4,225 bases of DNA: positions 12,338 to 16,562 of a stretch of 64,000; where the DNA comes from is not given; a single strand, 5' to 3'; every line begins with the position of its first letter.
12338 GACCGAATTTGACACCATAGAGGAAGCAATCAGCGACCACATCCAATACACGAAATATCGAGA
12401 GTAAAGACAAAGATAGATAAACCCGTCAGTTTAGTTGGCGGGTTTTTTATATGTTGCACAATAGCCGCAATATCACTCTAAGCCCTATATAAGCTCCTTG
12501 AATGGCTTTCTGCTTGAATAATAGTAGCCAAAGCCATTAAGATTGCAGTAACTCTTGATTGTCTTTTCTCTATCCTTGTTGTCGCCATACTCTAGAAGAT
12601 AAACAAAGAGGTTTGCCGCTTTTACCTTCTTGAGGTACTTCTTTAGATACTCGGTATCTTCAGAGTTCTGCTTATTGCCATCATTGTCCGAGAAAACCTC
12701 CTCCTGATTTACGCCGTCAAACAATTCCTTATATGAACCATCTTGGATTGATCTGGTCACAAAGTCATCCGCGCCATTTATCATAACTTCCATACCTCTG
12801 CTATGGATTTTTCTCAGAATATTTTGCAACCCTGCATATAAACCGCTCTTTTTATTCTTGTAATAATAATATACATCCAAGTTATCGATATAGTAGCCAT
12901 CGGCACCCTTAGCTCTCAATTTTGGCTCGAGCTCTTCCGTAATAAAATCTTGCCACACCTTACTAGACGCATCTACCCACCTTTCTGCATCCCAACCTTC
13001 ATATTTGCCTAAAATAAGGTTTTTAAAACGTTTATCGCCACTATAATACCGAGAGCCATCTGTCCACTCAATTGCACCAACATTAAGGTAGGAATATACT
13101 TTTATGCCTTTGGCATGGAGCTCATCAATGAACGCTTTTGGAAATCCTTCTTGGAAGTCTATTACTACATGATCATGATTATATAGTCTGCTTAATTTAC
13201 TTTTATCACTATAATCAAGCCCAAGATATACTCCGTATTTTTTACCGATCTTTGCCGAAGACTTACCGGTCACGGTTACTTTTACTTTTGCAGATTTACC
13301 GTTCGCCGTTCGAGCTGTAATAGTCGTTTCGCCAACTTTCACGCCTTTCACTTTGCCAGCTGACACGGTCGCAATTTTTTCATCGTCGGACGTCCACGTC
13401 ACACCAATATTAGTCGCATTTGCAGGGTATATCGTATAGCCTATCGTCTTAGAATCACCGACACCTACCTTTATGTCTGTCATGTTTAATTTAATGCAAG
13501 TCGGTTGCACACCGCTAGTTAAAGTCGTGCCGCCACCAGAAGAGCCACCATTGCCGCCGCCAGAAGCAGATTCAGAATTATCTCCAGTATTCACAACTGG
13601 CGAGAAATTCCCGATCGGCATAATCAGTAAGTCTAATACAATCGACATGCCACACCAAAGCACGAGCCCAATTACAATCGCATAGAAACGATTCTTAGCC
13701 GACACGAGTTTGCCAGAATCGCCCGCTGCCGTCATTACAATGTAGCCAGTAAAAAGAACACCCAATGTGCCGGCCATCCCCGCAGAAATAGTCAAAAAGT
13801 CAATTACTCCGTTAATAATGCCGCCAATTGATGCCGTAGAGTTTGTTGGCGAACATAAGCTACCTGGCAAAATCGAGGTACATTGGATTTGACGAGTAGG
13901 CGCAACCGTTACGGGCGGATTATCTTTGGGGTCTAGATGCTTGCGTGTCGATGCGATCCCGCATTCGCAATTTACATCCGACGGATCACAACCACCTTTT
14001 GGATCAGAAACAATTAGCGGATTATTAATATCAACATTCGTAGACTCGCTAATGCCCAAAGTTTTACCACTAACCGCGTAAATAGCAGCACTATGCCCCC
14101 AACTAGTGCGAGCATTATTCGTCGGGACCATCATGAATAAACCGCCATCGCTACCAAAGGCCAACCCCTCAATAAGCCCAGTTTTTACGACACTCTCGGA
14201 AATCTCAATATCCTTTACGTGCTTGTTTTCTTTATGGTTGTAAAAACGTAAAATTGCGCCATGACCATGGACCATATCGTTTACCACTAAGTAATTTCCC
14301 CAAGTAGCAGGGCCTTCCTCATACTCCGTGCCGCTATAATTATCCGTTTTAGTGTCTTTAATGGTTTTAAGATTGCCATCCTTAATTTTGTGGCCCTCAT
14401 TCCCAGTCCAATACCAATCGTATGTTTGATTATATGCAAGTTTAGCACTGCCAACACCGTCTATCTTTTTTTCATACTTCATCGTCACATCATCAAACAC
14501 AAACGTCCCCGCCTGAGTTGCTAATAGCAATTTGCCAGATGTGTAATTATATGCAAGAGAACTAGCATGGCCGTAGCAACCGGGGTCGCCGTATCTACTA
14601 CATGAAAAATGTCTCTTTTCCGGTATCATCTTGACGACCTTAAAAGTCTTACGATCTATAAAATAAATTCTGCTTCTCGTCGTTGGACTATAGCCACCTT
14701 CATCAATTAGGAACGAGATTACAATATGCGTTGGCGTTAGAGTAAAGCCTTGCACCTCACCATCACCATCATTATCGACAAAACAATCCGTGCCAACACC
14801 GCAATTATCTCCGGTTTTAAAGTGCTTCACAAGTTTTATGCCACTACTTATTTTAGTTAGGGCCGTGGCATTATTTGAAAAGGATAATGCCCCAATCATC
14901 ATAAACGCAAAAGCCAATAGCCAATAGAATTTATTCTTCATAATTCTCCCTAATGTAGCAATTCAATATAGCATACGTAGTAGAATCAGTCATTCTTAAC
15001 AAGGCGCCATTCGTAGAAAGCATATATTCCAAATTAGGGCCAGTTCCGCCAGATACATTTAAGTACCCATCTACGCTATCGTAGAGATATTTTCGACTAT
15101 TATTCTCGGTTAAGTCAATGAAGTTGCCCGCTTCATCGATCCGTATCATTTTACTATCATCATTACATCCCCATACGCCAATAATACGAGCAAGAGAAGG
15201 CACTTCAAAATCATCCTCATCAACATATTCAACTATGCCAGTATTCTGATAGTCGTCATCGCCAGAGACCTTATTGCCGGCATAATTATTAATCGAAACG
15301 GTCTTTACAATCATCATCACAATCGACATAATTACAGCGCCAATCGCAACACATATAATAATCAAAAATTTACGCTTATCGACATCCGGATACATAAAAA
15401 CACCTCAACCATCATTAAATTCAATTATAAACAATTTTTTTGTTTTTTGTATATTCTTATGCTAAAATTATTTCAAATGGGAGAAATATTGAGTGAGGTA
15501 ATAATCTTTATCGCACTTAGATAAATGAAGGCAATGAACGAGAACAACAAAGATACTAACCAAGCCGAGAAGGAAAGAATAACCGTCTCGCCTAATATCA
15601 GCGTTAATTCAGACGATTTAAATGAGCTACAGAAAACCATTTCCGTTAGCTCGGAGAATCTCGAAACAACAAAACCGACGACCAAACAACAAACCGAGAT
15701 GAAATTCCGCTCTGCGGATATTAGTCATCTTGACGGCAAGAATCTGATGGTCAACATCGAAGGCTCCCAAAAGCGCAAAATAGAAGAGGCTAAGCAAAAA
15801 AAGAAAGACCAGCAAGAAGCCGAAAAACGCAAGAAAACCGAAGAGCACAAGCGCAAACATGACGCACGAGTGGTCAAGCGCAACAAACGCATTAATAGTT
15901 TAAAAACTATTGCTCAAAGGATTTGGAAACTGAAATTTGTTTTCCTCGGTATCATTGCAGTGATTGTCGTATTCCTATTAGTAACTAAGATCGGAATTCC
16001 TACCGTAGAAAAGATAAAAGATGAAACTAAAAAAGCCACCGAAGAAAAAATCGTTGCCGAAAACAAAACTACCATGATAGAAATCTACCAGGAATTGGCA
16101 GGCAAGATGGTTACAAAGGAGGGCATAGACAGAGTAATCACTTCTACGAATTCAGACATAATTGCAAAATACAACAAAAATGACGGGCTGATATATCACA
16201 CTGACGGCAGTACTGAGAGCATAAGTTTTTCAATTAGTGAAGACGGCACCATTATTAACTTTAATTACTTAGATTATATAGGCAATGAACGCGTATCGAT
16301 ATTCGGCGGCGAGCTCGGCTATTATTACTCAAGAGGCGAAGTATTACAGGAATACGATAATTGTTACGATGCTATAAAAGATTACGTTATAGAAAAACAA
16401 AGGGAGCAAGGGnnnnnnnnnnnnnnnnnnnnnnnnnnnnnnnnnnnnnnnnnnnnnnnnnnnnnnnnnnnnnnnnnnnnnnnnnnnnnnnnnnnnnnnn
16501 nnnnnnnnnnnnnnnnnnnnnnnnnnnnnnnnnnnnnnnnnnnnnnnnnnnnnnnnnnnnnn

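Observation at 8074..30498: Expanded family of small single-pass proteins translationally coupled to every giant or secreted protein in the block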

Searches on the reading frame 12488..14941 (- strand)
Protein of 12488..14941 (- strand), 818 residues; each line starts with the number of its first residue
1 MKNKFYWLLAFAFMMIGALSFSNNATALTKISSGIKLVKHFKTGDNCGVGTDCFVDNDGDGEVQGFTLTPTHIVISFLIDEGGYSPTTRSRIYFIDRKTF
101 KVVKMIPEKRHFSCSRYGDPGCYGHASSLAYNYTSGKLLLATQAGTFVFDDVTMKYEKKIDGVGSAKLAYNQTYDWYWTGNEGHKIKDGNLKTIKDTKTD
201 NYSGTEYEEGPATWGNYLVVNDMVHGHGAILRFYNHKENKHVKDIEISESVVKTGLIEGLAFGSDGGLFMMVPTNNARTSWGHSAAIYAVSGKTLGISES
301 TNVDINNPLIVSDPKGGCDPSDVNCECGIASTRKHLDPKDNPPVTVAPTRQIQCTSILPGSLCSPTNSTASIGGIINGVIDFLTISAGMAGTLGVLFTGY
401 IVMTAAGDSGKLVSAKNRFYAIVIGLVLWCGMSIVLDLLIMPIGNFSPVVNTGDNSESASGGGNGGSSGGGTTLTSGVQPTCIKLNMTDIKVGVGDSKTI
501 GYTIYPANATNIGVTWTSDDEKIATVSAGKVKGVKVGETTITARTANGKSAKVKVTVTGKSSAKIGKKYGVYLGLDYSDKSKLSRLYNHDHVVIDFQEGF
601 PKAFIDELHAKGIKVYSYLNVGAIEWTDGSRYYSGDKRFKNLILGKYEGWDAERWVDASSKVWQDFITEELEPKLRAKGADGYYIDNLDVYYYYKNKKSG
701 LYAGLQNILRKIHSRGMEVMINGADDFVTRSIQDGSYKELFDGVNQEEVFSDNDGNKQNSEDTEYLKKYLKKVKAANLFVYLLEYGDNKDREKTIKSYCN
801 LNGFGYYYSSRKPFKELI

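Call 7: search_protein_families(library=pfam, proteins=[window:12488-14941:-], max_evalue=0.01)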
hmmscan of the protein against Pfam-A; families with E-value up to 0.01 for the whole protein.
window:12488-14941:- (818 aa): 2 families
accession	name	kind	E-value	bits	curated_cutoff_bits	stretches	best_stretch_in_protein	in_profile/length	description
PF03537.19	Glyco_hydro_114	-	3.1e-19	69.6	27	1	589-796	17-211/231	Glycoside-hydrolase family GH114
PF02368.24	Big_2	-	5.7e-09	36.3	22.8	1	489-554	11-78/79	Bacterial Ig-like domain (group 2)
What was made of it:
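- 12485..14941 (-): Secreted Big_2 + GH114 protein (818 aa). Not paired with a family member. Call 7.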

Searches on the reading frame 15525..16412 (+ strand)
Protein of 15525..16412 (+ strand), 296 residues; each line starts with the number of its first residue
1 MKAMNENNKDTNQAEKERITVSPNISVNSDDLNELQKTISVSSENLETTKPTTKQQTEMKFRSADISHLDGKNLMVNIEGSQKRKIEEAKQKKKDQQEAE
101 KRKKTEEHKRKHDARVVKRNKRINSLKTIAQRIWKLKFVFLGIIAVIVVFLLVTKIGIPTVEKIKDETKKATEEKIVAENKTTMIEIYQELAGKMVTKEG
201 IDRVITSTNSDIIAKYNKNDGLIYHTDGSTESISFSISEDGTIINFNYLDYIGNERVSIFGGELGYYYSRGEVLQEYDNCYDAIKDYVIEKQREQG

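Call 5: search_protein_families(library=pfam, proteins=[window:15525-16412:+], max_evalue=1)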
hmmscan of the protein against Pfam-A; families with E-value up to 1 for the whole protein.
window:15525-16412:+ (296 aa): 8 families
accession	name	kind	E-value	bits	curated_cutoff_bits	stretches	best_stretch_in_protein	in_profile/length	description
PF22251.1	PFF1_TM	-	0.13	12.2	32.3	1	41-154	142-254/300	Vacuolar membrane protease, transmembrane domain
PF12794.12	MscS_TM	-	0.21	10.8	28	1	85-151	256-321/339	Mechanosensitive ion channel inner membrane domain 1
PF11309.13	DUF3112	-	0.22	11.4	23.3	1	92-170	102-180/217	Protein of unknown function (DUF3112)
PF16046.10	FAM76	-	0.23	11.3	28.5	1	54-183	103-214/298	FAM76 protein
PF16965.11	CSG2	-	0.35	10.2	28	1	82-151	85-154/394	Ceramide synthase regulator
PF24394.1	TMEM62_C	-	0.49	10.4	21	1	89-149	155-204/225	TMEM62 C-terminal domain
PF06237.18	SLC52_ribofla_tr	-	0.74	9.2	27.9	1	88-151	222-283/429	Solute carrier family 52, riboflavin transporter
PF07898.18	DUF1676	-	0.92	10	24.3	0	14-155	23-151/170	Protein of unknown function (DUF1676)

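Call 54: find_related_loci(query=A7, collection=metagenome_contigs, flank=8000)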
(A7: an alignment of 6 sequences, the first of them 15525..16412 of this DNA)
Query A7 (296 aa) in metagenome_contigs; peptide patterns used: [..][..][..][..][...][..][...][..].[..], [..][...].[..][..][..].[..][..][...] (x = any residue, [..] = any of these).
156 stretches matched a pattern; 8 encode a relative of the query (tblastn E <= 1e-3); 8 distinct loci.
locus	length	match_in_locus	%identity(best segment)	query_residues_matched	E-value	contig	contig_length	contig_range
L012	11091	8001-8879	66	3-293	1e-122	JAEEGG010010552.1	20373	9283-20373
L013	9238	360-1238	66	3-293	1e-122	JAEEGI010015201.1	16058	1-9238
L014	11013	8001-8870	56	2-290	1e-93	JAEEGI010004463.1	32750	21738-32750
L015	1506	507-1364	41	4-288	1e-64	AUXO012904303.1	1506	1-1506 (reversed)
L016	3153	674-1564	30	19-294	2e-29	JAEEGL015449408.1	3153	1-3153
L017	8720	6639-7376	27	58-289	4e-26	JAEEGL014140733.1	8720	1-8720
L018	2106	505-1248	29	58-288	2e-24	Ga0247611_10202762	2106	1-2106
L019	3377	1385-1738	28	56-165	5e-6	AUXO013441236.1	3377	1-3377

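Call 82: predict_structure(alignment_id=A6)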
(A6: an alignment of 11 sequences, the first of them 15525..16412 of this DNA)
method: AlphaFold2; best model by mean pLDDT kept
length: 296 residues; sequences in the alignment: 11
mean_pLDDT: 76.0   pTM: 0.47
mean pLDDT of the five models: 76.0, 73.5, 73.4, 73.3, 71.8
residues with pLDDT >= 90: 115; 70-90: 98; 50-70: 6; < 50: 77
segments of 3 or more residues with pLDDT < 50: 1-28, 30-78
pLDDT, mean of each block of 10 residues (from residue 1): 33 39 42 44 33 34 38 46 76 86 88 86 82 81 88 81 85 92 95 96 92 96 94 97 97 94 95 95 95 85
secondary structure, 60 per line:
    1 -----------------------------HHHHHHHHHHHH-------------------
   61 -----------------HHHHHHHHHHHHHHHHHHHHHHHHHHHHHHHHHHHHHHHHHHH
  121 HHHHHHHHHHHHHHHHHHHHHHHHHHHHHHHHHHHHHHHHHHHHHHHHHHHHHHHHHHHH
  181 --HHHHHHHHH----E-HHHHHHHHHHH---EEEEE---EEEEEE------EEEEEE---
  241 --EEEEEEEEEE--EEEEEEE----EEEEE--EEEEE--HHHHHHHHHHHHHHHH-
elements in order: H30-41 H78-180 H183-191 H198-208 E212-216 E220-225 E232-237 E243-252 E255-261 E266-270 E273-277 H280-295
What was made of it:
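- On Anti-sigma factor (considered for the long D-type): Residues 1-78 of D are predicted disordered (call 82).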

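Call 96: search_protein_families(library=ncbifam, proteins=[window:15525-16412:+], max_evalue=0.01)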
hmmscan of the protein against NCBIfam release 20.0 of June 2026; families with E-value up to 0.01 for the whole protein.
window:15525-16412:+ (296 aa): 0 families

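Call 97: search_protein_families(library=phrogs, proteins=[window:15525-16412:+], max_evalue=0.01)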
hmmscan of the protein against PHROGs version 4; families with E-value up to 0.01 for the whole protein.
window:15525-16412:+ (296 aa): 0 families

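Call 101: fold_search(model_id=the predicted structure, library=pdb)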
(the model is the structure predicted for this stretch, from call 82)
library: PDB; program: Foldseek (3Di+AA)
matches with E <= 10: 494; with E <= 0.001: 0
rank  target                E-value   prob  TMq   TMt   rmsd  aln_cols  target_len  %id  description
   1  8qdx_B                2.9e-01  0.12  0.10  0.05  17.0       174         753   11  E. coli DNA gyrase bound to a DNA crossover (released 2024-04-10)
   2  9gbv_B                2.9e-01  0.11  0.12  0.06  16.0       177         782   14  E.coli gyrase holocomplex with chirally wrapped 217 bp DNA fragment (released 2024-08-21)
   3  6oyc_A                4.1e-01  0.12  0.15  0.10  13.2       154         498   13  Glycosylation Associate Protein (Gap123) complex from Streptococcus agalactiae (released 2020-05-20)
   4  1iwl                  4.3e-01  0.33  0.15  0.23   9.5        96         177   20  Crystal Structure of the Lipoprotein Localization Factor, LolA (released 2003-07-15)
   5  1zh8_B                4.9e-01  0.08  0.11  0.10  13.8       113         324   10  Crystal structure of Oxidoreductase (TM0312) from Thermotoga maritima at 2.50 A resolution (released 2005-05-10)
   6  9gy7_E                5.5e-01  0.44  0.16  0.09   7.2        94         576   17  C. thermocellum UvrA-UvrB in complex with DNA with a fluorescein modification and AMPPNP (released 2025-12-24)
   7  3uwx_B                5.8e-01  0.44  0.15  0.08   7.0        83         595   14  Crystal structure of UvrA-UvrB complex (released 2012-02-08)
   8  4jpd                  5.8e-01  0.15  0.14  0.30  11.3       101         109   14  The structure of CyaY from Burkholderia cenocepacia (released 2013-03-27)
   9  4tma_B                6.1e-01  0.11  0.14  0.12  16.0       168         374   13  Crystal structure of gyrase bound to its inhibitor YacG (released 2014-07-23)
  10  8djq_D                6.9e-01  0.09  0.12  0.10  11.8       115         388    7  Sliding-clamp-DnaE1 peptide (released 2023-01-18)
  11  4tma_F                7.3e-01  0.08  0.13  0.11  15.5       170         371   14  Crystal structure of gyrase bound to its inhibitor YacG (released 2014-07-23)
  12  5vaf_A                7.8e-01  0.11  0.15  0.10  11.6       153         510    8  Crystal structure of accessory secretion protein 1 (released 2018-02-21)
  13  1ua8                  8.2e-01  0.23  0.15  0.23   7.9        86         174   21  Crystal structure of the lipoprotein localization factor, LolA (released 2003-07-15)
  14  7n96_B                8.2e-01  0.18  0.13  0.22   5.9        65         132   17  Crystal structure of D103A human Galectin-7 mutant (released 2023-01-25)
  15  8qqi_B                8.2e-01  0.11  0.16  0.12  16.6       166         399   13  E.coli DNA gyrase in complex with 217 bp substrate DNA and LEI-800 (released 2024-06-19)
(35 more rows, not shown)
